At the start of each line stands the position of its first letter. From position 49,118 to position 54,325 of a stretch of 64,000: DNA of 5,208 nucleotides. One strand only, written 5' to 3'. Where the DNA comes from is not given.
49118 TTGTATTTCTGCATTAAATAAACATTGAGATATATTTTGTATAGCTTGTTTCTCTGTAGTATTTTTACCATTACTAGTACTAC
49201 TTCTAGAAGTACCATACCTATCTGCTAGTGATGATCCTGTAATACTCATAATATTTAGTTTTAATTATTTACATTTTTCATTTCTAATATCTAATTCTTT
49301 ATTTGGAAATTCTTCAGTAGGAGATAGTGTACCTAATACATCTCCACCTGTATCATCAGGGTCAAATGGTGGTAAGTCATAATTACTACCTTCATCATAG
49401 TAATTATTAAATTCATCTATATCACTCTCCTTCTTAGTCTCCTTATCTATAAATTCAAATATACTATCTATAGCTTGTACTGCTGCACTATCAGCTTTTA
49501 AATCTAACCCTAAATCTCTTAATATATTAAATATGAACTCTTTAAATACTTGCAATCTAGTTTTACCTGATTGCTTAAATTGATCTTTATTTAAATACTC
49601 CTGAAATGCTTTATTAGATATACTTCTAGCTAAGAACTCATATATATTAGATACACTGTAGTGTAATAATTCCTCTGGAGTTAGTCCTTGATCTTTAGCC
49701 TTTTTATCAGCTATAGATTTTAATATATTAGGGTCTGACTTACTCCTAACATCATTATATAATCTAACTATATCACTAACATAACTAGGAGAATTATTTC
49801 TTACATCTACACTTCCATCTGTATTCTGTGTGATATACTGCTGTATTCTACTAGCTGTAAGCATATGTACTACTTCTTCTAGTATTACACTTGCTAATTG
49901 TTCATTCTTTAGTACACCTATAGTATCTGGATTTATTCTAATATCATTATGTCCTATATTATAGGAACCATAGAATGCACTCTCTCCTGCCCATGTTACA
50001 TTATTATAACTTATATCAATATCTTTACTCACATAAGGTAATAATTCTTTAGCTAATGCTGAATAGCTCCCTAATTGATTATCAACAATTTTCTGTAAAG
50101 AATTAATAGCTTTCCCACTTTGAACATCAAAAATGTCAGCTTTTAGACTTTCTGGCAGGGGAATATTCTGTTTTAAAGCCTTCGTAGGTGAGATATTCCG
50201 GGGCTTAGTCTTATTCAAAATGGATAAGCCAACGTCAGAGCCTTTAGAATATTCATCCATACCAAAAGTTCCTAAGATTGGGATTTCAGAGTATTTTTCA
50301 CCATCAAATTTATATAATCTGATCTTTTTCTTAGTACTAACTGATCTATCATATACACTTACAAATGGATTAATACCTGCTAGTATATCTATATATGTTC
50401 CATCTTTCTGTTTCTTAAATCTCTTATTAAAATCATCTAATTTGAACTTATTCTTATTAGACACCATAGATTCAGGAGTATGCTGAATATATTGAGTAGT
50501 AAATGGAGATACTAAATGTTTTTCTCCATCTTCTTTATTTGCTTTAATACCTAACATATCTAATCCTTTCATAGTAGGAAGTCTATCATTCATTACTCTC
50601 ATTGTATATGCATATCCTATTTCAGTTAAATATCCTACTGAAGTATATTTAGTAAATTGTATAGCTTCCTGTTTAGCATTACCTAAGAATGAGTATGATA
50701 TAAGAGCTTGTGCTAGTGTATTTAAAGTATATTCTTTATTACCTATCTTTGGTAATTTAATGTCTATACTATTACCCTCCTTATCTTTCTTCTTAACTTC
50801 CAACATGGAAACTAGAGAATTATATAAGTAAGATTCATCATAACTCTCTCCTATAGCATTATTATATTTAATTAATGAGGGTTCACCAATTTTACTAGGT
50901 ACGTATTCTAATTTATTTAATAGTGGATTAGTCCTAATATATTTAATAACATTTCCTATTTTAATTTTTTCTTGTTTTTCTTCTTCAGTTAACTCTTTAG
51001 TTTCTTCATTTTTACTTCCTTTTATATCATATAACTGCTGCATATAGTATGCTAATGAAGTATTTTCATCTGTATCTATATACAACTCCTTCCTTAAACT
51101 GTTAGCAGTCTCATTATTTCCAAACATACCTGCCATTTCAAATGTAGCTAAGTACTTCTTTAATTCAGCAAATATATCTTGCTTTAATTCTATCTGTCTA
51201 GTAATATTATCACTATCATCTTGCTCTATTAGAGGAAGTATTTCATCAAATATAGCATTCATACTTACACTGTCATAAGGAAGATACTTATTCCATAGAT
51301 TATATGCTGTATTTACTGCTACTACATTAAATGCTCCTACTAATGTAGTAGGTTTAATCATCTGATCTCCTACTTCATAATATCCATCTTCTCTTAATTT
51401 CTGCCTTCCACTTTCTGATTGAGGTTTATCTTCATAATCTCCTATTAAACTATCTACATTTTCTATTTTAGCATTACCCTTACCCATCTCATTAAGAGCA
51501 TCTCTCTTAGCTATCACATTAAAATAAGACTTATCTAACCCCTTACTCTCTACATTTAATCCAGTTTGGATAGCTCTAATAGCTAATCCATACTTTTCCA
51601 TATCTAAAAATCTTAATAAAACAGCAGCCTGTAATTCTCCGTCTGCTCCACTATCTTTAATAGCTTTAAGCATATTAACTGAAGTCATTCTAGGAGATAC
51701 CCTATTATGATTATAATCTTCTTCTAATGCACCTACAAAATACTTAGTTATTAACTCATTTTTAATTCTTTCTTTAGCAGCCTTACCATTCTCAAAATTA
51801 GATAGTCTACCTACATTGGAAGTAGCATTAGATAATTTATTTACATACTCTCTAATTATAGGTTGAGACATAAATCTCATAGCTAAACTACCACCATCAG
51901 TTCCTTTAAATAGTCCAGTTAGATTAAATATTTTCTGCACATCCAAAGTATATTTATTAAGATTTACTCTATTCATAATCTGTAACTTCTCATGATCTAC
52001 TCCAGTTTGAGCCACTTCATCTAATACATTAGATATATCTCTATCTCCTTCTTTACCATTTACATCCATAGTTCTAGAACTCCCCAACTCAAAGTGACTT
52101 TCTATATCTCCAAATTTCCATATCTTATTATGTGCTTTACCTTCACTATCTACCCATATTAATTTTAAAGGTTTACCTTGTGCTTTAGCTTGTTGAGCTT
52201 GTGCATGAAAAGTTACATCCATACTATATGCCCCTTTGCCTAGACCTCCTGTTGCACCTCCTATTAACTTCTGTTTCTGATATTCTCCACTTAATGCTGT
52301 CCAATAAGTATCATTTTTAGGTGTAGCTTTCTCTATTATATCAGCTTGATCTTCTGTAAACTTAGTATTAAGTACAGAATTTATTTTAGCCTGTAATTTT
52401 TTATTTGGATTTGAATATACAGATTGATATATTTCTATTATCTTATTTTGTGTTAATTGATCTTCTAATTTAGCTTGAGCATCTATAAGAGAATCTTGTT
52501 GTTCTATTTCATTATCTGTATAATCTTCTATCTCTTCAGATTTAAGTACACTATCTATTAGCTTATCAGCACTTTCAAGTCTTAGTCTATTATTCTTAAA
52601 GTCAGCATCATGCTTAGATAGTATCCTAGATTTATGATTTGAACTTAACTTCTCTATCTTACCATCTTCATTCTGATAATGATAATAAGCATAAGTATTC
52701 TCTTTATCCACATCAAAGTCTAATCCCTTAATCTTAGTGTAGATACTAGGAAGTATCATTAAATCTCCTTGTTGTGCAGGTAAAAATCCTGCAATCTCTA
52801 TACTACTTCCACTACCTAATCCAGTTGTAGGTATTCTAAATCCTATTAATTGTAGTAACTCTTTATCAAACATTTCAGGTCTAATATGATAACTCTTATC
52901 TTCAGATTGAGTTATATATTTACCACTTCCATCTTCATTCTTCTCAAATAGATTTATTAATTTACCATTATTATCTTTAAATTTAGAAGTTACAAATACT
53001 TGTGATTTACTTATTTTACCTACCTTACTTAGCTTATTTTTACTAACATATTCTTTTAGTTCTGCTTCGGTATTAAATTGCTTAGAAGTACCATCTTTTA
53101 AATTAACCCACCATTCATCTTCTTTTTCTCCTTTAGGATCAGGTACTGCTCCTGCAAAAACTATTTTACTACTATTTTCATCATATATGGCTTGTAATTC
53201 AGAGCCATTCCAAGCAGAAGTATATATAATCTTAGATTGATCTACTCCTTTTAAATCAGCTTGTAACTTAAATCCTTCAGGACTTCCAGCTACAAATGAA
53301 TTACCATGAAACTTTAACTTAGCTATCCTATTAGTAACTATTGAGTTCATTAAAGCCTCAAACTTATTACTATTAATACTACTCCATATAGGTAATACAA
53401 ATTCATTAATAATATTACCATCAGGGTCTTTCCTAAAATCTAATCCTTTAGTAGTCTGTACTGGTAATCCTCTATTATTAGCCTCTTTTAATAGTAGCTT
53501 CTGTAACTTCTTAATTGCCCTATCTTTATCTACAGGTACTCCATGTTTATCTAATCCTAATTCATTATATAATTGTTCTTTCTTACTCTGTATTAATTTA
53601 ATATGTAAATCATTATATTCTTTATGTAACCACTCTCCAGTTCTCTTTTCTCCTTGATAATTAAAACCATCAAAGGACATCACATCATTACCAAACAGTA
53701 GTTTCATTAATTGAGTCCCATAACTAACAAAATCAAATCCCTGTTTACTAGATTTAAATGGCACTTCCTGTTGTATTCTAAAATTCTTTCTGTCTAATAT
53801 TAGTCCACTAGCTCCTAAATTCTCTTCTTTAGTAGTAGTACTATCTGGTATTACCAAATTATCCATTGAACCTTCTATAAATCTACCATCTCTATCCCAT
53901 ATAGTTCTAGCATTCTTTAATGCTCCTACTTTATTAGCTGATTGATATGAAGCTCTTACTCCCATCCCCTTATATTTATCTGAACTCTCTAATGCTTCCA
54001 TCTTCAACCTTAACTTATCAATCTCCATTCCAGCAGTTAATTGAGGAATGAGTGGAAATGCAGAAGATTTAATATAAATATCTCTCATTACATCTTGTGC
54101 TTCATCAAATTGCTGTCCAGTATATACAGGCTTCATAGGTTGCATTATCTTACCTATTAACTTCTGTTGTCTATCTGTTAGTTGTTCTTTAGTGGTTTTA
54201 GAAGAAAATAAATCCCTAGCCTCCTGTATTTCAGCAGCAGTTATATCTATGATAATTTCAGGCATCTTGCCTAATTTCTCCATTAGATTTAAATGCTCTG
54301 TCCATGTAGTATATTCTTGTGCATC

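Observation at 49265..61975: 4236-aa single polypeptide fusing a Gly-zipper N-terminus, about 2800 aa of unknown modules and a two-DPBB RNA polymerase core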

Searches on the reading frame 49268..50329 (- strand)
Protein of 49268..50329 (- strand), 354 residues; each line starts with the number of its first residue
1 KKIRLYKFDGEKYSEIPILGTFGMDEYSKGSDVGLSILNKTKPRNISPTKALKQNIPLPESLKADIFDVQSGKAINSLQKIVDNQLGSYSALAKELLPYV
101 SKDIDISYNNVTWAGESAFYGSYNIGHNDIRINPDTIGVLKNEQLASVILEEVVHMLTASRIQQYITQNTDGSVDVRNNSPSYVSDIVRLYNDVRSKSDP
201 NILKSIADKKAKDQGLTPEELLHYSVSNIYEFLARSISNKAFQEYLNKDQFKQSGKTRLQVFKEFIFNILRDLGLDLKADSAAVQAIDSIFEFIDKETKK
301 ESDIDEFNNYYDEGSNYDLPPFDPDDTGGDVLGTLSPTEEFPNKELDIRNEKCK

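Call 43: search_solved_structures(query=A2, max_evalue=10, show_alignments=2)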
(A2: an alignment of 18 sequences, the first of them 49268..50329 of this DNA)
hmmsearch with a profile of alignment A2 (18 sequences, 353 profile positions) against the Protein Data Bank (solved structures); distinct sequences matched with E-value up to 10: 6.
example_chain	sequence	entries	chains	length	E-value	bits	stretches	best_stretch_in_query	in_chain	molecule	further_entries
9sfn_G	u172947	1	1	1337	3.6e-05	26.5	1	150-292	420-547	Internal virion protein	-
8vb2_A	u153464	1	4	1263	4.4e-05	26.2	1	228-278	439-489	Tetrameric ejection protein (gp48)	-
4qhf_A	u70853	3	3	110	0.048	16.2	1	92-157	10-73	Uncharacterized protein MJ1213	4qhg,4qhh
4qhj_A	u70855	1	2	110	0.048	16.2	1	92-157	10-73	Uncharacterized protein MJ1213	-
3io3_A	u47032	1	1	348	0.28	13.7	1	171-254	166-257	DEHA2D07832p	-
4wp6_A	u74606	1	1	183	0.48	12.9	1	277-313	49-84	mRNA export protein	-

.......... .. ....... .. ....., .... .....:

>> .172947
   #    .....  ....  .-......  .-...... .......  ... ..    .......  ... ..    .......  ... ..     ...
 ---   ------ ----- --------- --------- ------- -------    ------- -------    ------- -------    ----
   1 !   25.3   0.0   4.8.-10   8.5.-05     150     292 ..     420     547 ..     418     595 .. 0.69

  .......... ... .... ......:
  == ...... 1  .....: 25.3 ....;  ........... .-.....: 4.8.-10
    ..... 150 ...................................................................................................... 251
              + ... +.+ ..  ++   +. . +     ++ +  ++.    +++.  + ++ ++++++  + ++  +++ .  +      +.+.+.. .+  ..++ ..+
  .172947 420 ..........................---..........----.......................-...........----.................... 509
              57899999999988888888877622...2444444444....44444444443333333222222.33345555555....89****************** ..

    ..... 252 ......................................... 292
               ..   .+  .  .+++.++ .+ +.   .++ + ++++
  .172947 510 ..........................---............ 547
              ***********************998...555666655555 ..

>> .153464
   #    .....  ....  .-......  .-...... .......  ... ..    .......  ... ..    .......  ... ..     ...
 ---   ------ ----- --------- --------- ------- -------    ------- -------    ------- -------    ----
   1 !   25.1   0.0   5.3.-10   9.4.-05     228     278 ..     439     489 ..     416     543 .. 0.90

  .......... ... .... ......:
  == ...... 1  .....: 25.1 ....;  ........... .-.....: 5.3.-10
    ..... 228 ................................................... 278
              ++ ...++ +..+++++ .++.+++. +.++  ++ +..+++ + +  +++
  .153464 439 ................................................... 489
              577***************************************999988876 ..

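Call 44: search_protein_families(library=pfam, alignment_id=A2, max_evalue=1)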
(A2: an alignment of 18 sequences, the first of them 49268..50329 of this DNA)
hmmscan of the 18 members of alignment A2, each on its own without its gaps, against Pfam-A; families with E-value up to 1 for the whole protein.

A. member 1, window:49268-50329:- (354 aa): 3 families
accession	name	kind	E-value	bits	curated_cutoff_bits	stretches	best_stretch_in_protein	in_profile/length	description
PF15956.11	DUF4760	-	0.016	15.8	25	1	186-267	42-119/141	Domain of unknown function (DUF4760)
PF07842.17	GCFC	-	0.057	13.5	28.1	1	97-209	70-183/275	GC-rich sequence DNA-binding factor-like protein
PF10263.15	SprT-like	-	0.21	11.9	25.6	1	119-158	32-74/108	SprT-like family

B. families by the number of members that match (of 18 scanned): 25 families
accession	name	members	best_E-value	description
PF10263.15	SprT-like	12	5.1e-06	SprT-like family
PF15956.11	DUF4760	4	0.016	Domain of unknown function (DUF4760)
PF20573.4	DUF6782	3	0.022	Putative metallopeptidase family (DUF6782)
PF14891.12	Peptidase_M91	1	0.0032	Effector protein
PF12685.13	SpoIIIAH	1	0.016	SpoIIIAH-like protein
PF08453.16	Peptidase_M9_N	1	0.024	Peptidase family M9 N-terminal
PF14521.12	Aspzincin_M35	1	0.028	Lysine-specific metallo-endopeptidase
PF13040.11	Fur_reg_FbpB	1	0.03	Fur-regulated basic protein B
PF20495.3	DUF6727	1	0.041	Family of unknown function (DUF6727)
PF07842.17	GCFC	1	0.057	GC-rich sequence DNA-binding factor-like protein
PF02520.22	ANIS5_cation-bd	1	0.058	SXP/RAL-2 family protein Ani s 5-like, metal-binding domain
PF24637.1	RRM_DEAH11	1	0.06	DEAH11 RRM domain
PF14842.11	FliG_N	1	0.086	FliG N-terminal domain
PF09379.16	FERM_N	1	0.091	FERM N-terminal domain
PF00705.23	PCNA_N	1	0.093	Proliferating cell nuclear antigen, N-terminal domain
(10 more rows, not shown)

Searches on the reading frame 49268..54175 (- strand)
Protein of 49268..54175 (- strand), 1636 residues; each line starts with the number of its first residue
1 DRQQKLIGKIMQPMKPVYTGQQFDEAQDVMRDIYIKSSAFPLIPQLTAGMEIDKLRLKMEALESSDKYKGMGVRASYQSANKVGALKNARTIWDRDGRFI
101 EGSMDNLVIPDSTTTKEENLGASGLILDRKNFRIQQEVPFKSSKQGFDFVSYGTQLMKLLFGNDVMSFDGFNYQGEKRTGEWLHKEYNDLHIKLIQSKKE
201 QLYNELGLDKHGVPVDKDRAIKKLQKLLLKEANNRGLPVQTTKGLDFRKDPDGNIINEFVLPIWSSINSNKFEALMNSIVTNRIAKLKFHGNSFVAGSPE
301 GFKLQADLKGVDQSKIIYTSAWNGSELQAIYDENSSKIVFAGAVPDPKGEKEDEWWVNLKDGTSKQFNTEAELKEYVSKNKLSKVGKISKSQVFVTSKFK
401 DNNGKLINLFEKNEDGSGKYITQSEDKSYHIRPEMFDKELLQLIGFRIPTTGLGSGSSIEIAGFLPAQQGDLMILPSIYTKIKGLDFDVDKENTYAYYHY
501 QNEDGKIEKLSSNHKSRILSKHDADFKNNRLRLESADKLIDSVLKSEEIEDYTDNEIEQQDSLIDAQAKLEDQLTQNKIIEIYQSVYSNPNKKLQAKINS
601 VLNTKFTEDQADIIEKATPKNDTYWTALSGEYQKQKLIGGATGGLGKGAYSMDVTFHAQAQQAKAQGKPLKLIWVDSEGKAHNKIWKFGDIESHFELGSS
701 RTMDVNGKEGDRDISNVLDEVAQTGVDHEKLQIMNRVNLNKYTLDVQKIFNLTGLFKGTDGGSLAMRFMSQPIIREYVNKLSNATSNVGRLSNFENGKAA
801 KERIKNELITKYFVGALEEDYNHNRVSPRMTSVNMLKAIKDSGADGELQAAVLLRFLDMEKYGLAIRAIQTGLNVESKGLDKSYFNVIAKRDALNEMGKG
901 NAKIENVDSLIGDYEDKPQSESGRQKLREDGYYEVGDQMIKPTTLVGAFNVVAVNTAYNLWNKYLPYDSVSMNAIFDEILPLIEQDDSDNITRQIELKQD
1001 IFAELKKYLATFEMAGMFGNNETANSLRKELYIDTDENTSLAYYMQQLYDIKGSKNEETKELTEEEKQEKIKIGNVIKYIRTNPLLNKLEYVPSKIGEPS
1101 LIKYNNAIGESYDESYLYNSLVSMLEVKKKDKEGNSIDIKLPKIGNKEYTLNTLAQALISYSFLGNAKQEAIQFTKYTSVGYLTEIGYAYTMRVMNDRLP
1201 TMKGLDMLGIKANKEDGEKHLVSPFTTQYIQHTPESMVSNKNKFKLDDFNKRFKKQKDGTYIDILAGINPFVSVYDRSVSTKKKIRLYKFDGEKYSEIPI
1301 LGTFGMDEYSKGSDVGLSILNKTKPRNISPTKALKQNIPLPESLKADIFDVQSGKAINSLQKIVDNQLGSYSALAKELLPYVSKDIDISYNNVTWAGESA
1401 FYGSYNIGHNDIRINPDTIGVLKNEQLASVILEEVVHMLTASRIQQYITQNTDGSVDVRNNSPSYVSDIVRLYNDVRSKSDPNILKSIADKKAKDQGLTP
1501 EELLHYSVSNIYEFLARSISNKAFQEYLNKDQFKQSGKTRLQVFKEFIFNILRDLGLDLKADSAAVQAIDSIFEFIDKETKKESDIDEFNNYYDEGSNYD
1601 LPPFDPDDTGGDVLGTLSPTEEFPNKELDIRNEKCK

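Call 8: search_dna_similar(query=window:49268-54175:-, collection=phages, mode=protein, max_rows=30)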
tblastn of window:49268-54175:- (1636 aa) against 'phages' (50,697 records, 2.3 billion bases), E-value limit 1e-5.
Records with a match: 45; places in all: 46; records where one place covers at least 80% of the query: 28.
Best place of each record, by identity: <60% 45.
By first word of the organism name: Flavobacterium 29; uncultured 15; Bacteriophage 1.
By host as written in the record: - 16; Flavobacterium psychrophilum 950106-1/1 12; Flavobacterium psychrophilum 020612-2/1 3; Flavobacterium psychrophilum strain FPS-D10 3; Flavobacterium psychrophilum FPS-D15 2; Flavobacterium psychrophilum FPS-D10 2; Flavobacterium psychrophilum strain FPS-D15 2; Flavobacterium psychrophilum 1; and 4 more.
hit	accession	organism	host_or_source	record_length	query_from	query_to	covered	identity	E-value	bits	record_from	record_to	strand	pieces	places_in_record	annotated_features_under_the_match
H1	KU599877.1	Flavobacterium phage Fpv1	Flavobacterium psychrophilum 950106-1/1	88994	10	1579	96%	31.2%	1e-177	601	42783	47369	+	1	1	structural protein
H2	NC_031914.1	Flavobacterium phage Fpv1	Flavobacterium psychrophilum 950106-1/1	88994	10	1579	96%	31.2%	1e-177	601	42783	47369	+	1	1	virion structural protein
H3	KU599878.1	Flavobacterium phage Fpv2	Flavobacterium psychrophilum 950106-1/1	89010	10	1579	96%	31.2%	1e-177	601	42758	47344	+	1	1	structural protein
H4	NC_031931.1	Flavobacterium phage Fpv2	Flavobacterium psychrophilum 950106-1/1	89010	10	1579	96%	31.2%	1e-177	601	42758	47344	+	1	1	virion structural protein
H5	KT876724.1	Flavobacterium phage FpV4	Flavobacterium psychrophilum 950106-1/1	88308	10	1579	96%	31.0%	8e-173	586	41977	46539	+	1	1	putative structural protein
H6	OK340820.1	Flavobacterium phage FpV4-1.1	Flavobacterium psychrophilum 020612-2/1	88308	10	1579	96%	31.0%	8e-173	586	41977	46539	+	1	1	record has no annotation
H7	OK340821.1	Flavobacterium phage FpV4-1.2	Flavobacterium psychrophilum 020612-2/1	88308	10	1579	96%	31.0%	8e-173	586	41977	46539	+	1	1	record has no annotation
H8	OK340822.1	Flavobacterium phage FpV4-1.3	Flavobacterium psychrophilum 020612-2/1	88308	10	1579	96%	31.0%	8e-173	586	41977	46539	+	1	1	record has no annotation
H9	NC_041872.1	Flavobacterium phage FpV4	Flavobacterium psychrophilum 950106-1/1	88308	10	1579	96%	31.0%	8e-173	586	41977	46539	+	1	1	virion structural protein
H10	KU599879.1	Flavobacterium phage Fpv3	Flavobacterium psychrophilum 950106-1/1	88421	10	1579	96%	31.0%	8e-173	586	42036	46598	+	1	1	structural protein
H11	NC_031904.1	Flavobacterium phage Fpv3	Flavobacterium psychrophilum 950106-1/1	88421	10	1579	96%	31.0%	8e-173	586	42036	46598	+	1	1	virion structural protein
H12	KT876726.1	Flavobacterium phage FpV21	Flavobacterium psychrophilum 950106-1/1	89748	10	1579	96%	31.0%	6e-177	598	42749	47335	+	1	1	structural protein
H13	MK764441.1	Flavobacterium phage FPSV-F12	Flavobacterium psychrophilum 950106-1/1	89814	10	1579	96%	31.0%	6e-177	598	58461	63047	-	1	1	structural protein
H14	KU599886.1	Flavobacterium phage Fpv20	Flavobacterium psychrophilum 950106-1/1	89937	10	1579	96%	31.0%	6e-177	598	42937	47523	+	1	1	structural protein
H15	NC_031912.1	Flavobacterium phage Fpv20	Flavobacterium psychrophilum 950106-1/1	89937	10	1579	96%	31.0%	6e-177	598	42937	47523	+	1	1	virion structural protein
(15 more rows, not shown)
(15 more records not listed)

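Call 10: get_annotated_region(hit=H9, flank=12000)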
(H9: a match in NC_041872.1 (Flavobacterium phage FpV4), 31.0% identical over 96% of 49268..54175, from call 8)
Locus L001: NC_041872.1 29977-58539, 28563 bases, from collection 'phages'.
description: Flavobacterium phage FpV4, complete genome.
organism: Flavobacterium phage FpV4 (NCBI taxid 1740108)
taxonomy: Viruses; Duplodnaviria; Heunggongvirae; Uroviricota; Caudoviricetes; Fipvunavirus; Fipvunavirus Fpv4
host: Flavobacterium psychrophilum 950106-1/1; source: -; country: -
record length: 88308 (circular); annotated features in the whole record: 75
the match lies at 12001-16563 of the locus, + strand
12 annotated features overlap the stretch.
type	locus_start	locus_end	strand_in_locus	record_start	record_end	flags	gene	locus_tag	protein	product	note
CDS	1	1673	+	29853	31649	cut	-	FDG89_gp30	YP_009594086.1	hypothetical protein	-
CDS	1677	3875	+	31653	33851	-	-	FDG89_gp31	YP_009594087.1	hypothetical protein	-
CDS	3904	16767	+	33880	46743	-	-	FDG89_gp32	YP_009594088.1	virion structural protein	-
CDS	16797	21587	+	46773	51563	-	-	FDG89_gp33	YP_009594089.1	hypothetical protein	-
CDS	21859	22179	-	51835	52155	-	-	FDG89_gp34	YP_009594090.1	hypothetical protein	-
CDS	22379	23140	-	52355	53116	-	-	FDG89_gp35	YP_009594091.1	hypothetical protein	-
CDS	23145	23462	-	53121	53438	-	-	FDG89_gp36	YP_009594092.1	hypothetical protein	-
CDS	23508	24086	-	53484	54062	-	-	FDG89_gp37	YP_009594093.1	MazG-like pyrophosphatase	-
CDS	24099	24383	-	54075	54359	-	-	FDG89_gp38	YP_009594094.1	hypothetical protein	-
CDS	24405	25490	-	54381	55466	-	-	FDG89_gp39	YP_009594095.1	thymidylate synthase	-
CDS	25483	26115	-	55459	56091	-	-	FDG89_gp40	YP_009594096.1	HNH endonuclease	-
CDS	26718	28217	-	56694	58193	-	-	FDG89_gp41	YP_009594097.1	DNA helicase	-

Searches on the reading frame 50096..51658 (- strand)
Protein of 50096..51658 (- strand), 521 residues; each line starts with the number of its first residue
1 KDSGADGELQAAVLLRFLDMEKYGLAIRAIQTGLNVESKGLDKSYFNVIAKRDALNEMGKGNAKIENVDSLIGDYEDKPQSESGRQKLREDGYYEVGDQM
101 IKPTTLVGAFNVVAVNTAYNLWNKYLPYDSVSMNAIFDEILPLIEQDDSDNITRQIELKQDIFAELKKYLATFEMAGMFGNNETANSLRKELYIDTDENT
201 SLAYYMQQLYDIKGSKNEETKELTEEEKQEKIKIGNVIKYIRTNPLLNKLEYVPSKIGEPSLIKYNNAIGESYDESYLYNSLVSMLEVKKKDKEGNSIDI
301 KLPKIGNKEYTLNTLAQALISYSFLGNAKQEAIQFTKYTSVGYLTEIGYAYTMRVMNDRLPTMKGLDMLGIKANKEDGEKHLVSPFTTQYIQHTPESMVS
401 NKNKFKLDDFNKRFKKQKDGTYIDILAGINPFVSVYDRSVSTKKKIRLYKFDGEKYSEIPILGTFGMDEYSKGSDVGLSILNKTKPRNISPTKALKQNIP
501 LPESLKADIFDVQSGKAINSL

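Call 108: search_solved_structures(query=A9, max_evalue=0.01)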
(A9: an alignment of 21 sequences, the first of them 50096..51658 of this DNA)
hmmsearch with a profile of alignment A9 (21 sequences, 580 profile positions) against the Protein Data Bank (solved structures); distinct sequences matched with E-value up to 0.01: 0.
